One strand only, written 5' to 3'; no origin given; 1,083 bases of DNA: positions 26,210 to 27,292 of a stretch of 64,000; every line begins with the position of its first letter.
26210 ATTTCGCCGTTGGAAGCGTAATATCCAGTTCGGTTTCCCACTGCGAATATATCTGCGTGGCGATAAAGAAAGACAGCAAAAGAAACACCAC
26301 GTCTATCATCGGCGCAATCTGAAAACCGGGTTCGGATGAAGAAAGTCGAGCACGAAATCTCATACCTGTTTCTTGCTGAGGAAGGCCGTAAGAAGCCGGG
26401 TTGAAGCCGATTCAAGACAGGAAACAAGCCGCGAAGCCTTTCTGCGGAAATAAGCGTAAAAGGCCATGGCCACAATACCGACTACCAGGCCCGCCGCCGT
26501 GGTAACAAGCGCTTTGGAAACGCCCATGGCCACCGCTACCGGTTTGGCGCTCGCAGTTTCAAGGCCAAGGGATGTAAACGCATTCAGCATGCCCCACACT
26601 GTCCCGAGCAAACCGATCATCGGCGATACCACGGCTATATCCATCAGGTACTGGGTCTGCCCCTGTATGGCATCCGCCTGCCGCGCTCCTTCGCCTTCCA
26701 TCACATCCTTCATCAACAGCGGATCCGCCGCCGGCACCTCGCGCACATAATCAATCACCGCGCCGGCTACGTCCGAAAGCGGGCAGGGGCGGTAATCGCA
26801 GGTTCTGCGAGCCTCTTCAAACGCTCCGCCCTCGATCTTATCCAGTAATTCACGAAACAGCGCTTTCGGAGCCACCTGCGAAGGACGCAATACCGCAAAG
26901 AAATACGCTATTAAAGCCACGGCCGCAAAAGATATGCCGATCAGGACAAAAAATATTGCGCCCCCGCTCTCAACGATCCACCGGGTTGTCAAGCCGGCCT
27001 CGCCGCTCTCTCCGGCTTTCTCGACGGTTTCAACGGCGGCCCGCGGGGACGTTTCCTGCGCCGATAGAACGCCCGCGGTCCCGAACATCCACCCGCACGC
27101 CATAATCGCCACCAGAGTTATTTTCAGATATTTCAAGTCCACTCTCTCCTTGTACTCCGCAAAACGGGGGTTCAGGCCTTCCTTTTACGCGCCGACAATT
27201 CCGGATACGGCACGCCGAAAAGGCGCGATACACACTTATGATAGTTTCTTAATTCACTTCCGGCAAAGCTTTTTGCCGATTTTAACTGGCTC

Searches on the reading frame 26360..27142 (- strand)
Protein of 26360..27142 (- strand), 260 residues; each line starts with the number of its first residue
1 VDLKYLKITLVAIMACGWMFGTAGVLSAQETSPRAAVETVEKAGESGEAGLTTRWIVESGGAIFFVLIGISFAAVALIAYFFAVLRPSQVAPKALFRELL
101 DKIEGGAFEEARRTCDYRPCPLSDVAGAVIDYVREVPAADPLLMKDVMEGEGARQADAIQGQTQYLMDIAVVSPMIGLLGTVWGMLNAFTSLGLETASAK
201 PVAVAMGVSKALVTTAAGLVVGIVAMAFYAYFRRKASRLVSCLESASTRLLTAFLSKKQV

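Call 33: search_protein_families(library=pfam, proteins=[window:26360-27142:-], max_evalue=0.001)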
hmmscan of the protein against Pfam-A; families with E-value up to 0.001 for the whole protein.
window:26360-27142:- (260 aa): 1 family
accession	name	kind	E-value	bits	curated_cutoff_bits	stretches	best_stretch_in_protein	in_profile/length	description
PF01618.21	MotA_ExbB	-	1.9e-27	95.9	22.9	1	136-244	19-126/127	MotA/TolQ/ExbB proton channel family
